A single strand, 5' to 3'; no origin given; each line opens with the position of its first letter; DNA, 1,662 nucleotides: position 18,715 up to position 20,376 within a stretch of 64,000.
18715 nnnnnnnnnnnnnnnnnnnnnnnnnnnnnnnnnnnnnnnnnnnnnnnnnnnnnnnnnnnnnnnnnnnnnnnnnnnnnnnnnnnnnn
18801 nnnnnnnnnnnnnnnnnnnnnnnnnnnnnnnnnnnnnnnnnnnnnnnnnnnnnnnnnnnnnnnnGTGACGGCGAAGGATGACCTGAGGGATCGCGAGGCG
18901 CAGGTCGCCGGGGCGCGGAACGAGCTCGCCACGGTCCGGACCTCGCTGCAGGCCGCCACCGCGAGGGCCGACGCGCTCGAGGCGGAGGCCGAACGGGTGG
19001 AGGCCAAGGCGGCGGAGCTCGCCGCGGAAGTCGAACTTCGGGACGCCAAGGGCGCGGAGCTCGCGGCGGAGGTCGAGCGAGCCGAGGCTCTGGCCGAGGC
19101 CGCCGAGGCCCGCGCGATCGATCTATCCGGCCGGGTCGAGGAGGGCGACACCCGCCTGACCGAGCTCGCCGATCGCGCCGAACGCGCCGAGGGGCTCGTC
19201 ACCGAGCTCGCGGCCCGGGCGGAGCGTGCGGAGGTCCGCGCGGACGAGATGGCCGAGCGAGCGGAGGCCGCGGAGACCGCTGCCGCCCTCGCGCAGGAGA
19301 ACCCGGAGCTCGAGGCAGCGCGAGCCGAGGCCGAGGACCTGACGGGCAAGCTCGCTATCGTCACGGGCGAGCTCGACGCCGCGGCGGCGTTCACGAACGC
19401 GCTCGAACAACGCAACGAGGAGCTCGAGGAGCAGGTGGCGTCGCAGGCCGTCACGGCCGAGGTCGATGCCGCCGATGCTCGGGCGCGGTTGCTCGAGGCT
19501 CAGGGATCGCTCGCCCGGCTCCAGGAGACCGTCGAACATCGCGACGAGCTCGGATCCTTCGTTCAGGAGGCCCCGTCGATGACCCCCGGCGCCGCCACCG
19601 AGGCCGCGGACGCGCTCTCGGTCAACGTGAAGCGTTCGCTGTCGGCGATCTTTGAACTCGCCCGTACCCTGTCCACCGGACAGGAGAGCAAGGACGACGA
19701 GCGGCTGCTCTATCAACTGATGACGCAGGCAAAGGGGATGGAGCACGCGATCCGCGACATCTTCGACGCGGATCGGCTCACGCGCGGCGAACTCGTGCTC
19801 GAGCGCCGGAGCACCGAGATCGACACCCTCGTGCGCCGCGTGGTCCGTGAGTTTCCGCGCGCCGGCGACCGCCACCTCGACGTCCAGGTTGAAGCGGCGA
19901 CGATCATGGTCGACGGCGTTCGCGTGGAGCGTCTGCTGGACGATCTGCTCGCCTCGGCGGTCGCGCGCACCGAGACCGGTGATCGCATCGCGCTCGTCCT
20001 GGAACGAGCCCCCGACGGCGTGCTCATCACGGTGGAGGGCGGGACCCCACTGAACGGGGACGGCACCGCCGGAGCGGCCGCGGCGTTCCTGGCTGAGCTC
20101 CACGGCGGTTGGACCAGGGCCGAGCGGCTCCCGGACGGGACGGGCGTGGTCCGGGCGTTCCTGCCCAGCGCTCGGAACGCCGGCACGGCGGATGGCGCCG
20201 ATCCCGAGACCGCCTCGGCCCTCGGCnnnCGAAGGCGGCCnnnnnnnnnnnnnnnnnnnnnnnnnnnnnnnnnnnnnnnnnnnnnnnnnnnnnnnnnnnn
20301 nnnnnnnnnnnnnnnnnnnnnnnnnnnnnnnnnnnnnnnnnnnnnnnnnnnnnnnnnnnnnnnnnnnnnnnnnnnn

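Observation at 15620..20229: Two-TM sensor-type protein with a ~1,100-residue cytoplasmic coiled coil ending in a His-less, Asn-less histidine-kinase-like module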

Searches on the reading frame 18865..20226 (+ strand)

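Call 58: search_protein_families(library=ncbifam, max_evalue=0.01, proteins=[window:18865-20226:+])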
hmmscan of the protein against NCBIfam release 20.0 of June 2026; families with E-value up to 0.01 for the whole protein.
window:18865-20226:+ (454 aa): 18 families
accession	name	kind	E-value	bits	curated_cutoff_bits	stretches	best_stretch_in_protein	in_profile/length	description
NF041880.1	EPS_EpsF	equivalog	2.9e-08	32.6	900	1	250-390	284-425/492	response regulator EpsF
TIGR02168.1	SMC_prok_B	equivalog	4.5e-07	28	567.35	1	5-289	232-517/1181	chromosome segregation protein SMC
NF033091.0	HK_VanS_ACDEFG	equivalog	5e-07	29.1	400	1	280-391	112-227/293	vancomycin resistance histidine kinase VanS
TIGR02966.1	phoR_proteo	equivalog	1.6e-05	24.1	334.2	1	273-391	145-267/333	phosphate regulon sensor histidine kinase PhoR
NF008312.0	PRK11100.1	equivalog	2.4e-05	23.3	356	1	250-391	262-407/477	two-component system sensor histidine kinase CreC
NF045903.1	CuHisKinLciSLeg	equivalog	5.8e-05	22.7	700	1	268-391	164-290/357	copper-responsive two-component system sensor histidine kinase LciS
NF012163.2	BaeS_SmeS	equivalog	7.6e-05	21.8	500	1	281-395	276-394/457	sensor histidine kinase efflux regulator BaeS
NF045487.1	ASRP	equivalog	0.00011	20.9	300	0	123-244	324-444/593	archaea-specific SMC-related protein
TIGR02169.1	SMC_prok_A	equivalog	0.00012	19.9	729.4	1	8-220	734-938/1165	chromosome segregation protein SMC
NF006800.0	PRK09303.1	equivalog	0.00013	21.1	342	1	272-390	186-310/383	histidine kinase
NF046044.1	PnpS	equivalog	0.00029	19.9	400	1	262-391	188-323/390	two-component system histidine kinase PnpS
NF041735.1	hist_kin_RppB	equivalog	0.00031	19.7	400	1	261-391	236-371/438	two-component system sensor histidine kinase RppB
NF041035.1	Rad50_Halo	equivalog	0.00047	18.6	1000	1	15-285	247-514/883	DNA double-strand break repair ATPase Rad50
NF047465.1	hybrid_HK_LvrA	exception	0.00074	17.6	1200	1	185-384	143-347/819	hybrid histidine kinase/response regulator LvrA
NF007345.0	PRK09835.1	subfamily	0.0016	17.1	423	1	269-396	288-419/482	Cu(+)/Ag(+) sensor histidine kinase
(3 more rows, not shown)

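Call 85: search_protein_families(library=padloc, max_evalue=0.001, proteins=[window:18865-20226:+])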
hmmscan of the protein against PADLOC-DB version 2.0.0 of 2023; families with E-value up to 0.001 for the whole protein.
window:18865-20226:+ (454 aa): 0 families
